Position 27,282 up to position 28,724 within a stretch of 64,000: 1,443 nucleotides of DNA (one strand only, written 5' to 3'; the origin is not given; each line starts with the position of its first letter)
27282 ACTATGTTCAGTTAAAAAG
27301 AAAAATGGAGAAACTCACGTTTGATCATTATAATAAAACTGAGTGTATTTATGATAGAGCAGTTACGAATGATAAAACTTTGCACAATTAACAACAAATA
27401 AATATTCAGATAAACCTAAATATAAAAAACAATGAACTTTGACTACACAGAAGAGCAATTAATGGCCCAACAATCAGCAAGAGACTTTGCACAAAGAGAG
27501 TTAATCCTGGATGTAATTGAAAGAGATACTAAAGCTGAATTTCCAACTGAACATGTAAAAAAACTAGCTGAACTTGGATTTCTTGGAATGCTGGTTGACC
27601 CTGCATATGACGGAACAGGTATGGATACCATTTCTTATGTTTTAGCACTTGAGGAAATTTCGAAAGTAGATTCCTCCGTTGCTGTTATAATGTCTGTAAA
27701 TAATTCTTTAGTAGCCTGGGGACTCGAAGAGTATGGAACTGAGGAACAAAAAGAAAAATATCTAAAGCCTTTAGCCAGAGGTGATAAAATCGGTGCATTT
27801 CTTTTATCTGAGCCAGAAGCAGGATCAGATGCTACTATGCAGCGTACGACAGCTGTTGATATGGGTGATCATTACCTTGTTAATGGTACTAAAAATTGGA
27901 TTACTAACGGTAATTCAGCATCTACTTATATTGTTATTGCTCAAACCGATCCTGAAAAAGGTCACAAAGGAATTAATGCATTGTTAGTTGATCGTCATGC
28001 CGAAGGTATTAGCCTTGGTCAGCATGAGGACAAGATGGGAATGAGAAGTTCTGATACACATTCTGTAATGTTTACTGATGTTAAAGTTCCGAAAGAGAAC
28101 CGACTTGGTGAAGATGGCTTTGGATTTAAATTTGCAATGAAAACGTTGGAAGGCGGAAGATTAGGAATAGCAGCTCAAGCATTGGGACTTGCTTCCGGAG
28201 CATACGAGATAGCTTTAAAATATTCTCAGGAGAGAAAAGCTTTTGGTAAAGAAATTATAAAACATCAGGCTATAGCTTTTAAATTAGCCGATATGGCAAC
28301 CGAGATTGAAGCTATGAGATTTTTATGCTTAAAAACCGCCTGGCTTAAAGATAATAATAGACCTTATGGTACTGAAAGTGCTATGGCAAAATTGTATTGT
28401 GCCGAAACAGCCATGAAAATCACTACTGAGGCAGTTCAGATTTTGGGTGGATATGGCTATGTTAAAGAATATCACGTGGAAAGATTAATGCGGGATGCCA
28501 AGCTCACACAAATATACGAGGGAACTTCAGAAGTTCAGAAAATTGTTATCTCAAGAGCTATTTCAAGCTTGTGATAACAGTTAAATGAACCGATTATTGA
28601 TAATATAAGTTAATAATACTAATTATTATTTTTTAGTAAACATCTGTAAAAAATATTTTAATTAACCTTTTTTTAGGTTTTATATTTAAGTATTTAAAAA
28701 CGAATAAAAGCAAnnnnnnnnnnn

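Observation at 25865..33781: IcmF mutase and acyl-CoA dehydrogenase flanked by two butyrate-kinase paralogs and a thioesterase, with no phosphotransacylase visible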

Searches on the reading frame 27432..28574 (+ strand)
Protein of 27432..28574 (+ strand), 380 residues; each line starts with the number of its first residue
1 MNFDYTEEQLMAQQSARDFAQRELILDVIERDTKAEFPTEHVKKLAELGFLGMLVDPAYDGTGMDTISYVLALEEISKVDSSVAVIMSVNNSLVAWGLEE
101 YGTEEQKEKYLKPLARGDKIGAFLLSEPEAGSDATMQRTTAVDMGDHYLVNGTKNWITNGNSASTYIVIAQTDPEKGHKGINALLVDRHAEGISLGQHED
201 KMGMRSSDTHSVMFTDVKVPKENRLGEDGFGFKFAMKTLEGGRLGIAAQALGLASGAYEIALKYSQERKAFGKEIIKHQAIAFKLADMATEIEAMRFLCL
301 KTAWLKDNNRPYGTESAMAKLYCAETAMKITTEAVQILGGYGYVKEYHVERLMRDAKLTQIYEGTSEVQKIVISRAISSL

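Call 3: search_protein_families(library=ncbifam, proteins=[window:27432-28574:+])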
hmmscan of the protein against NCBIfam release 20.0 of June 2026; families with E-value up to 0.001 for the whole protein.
window:27432-28574:+ (380 aa): 23 families
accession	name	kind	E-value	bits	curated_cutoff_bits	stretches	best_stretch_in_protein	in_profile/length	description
NF042972.1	AcrlCoAredClosAcrC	equivalog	4.6e-134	446.8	640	1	1-377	1-376/378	acryloyl-CoA reductase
NF043006.1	CyhCrbnylCoADH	equivalog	9.4e-98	327.7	650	1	6-378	5-376/380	cyclohexane-1-carbonyl-CoA dehydrogenase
NF045552.1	GlutCoADH_Des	equivalog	7.4e-92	308.5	470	1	1-374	1-376/387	glutaryl-CoA dehydrogenase Acd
NF058590.1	AcCoDHFadEBacil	equivalog_domain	2.9e-87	293.6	600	1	4-375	20-408/586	acyl-CoA dehydrogenase FadE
NF042439.1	SulpropCoADesulf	equivalog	4.5e-80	269.2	600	1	13-376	1-369/379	3-sulfinopropanoyl-CoA desulfinase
NF008997.0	PRK12341.1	equivalog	7.4e-78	262.2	537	1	1-377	1-376/382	acyl-CoA dehydrogenase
NF053553.1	prodigi_MBC_PigA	equivalog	2.2e-74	250.9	500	1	1-377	1-379/381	prodigiosin MBC biosynthesis dehydrogenase PigA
NF045652.1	ProlPCPDhRedW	equivalog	3.6e-67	226.8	650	1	14-377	9-373/376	L-prolyl-[peptidyl-carrier protein] dehydrogenase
TIGR03207.1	cyc_hxne_CoA_dh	equivalog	9.1e-66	222.1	575.35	1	7-375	3-369/372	cyclohexanecarboxyl-CoA dehydrogenase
NF002885.1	PRK03354.1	equivalog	9.8e-60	202.6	540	1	1-377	1-373/378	crotonobetainyl-CoA dehydrogenase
NF052270.1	Staph_DH_FadE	equivalog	4.4e-54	183.7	600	1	6-378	22-394/400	acyl-CoA dehydrogenase FadE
NF049984.1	Rv1679_FadE16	equivalog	3.4e-35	122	600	1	30-378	18-366/371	Rv1679 family acyl-CoA dehydrogenase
NF007000.1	PRK09463.1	subfamily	1e-34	120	600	1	33-343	70-398/726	acyl-CoA dehydrogenase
NF009586.0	PRK13026.1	subfamily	3.4e-30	105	608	1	32-342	104-432/777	acyl-CoA dehydrogenase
TIGR03204.1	pimC_large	equivalog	1.5e-28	99.8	623.85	1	56-303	60-302/395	pimeloyl-CoA dehydrogenase large subunit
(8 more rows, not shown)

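Call 4: search_protein_families(library=pfam, proteins=[window:27432-28574:+])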
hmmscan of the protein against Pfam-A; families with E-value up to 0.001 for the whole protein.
window:27432-28574:+ (380 aa): 7 families
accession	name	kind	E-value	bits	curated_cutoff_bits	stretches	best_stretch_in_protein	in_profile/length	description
PF00441.29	Acyl-CoA_dh_1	-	1.1e-52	178.6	22.4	1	231-377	3-149/150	Acyl-CoA dehydrogenase, C-terminal domain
PF02771.21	Acyl-CoA_dh_N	-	1.2e-35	122.7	22.9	1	6-118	1-113/113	Acyl-CoA dehydrogenase, N-terminal domain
PF02770.24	Acyl-CoA_dh_M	-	2.1e-24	85.9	33.3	1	122-217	1-97/97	Acyl-CoA dehydrogenase, middle domain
PF08028.16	Acyl-CoA_dh_2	-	1e-21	78.1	22.7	1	244-366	1-133/134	Acyl-CoA dehydrogenase, C-terminal domain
PF22924.1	ACOX_C_alpha1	-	1.1e-07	32.2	27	1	238-371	3-162/169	Acyl-CoA oxidase, C-alpha1 domain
PF21263.2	Acyl-CoA-dh_C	-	2.2e-05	25.1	27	1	269-338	15-78/96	Acyl-CoA dehydrogenase, C-terminal domain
PF21343.2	ACAD9-ACADV_C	-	8.1e-05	23.4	27.8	1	271-334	28-92/120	ACAD9/ACADV, C-terminal domain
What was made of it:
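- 27432..28574 (+): acd: short-chain (butyryl-CoA type) acyl-CoA dehydrogenase. Three ACAD Pfam domains (call 4).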

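Call 30: search_solved_structures(query=window:27432-28574:+, show_alignments=0, max_evalue=1e-60)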
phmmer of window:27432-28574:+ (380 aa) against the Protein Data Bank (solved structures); distinct sequences matched with E-value up to 1e-60: 45.
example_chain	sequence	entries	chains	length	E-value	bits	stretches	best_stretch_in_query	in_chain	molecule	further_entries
4l1f_A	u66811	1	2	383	1.9e-119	402.6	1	1-377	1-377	Acyl-CoA dehydrogenase domain protein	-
5ol2_C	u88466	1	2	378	3.6e-118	398.4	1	12-375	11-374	Acyl-CoA dehydrogenase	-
1jqi_A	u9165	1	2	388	4.5e-113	381.6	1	6-374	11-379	short chain acyl-CoA dehydrogenase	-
6fah_C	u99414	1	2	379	2.2e-108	366.1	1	5-375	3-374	Caffeyl-CoA reductase-Etf complex subunit CarC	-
1buc_A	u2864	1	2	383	2.3e-107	362.8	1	1-376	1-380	BUTYRYL-COA DEHYDROGENASE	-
7y0a_A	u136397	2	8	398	2.8e-106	359.2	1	7-374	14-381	Short-chain specific acyl-CoA dehydrogenase, mitochondrial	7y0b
8sgs_A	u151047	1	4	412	3.2e-106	359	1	7-374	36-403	Short-chain specific acyl-CoA dehydrogenase, mitochondrial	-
4u83_A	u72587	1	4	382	4.8e-106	358.5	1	7-376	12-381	Acyl-CoA dehydrogenase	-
2vig_A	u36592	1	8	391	1.8e-105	356.6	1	7-374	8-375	SHORT-CHAIN SPECIFIC ACYL-COA DEHYDROGENASE,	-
2dvl_A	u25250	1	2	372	3.5e-105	355.6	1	5-376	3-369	Acyl-CoA dehydrogenase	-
5lnx_A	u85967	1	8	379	8.4e-105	354.4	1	5-376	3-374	Acyl-CoA dehydrogenase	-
4m9a_A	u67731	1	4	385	1.8e-98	333.6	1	4-376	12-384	Acyl-CoA dehydrogenase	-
9w60_A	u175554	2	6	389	2.6e-98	333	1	1-377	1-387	Butyryl CoA dehydrogenase apo protein | Butyryl CoA Dehydrogenase with FAD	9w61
4n5f_A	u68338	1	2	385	3.8e-98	332.5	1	4-376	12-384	Putative acyl-CoA dehydrogenase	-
1ukw_A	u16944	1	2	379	9.7e-97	327.9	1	2-377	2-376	acyl-CoA dehydrogenase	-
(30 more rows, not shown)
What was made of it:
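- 27432..28574 (+): The best solved relatives are the EtfAB-dependent butyryl-CoA dehydrogenases 4L1F (403 bits) and 5OL2 (398 bits), ahead of rat SCAD and well ahead of isobutyryl-CoA dehydrogenase 1RX0 at 258 bits (call 30).
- Acd is closest to butyryl-CoA dehydrogenases (call 30). Acd's best solved relatives are the butyryl-CoA dehydrogenases of fermentative butyrate producers (4L1F, 5OL2; call 30). Acd resembles the butyryl-CoA dehydrogenases of butyrate fermenters (call 30).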
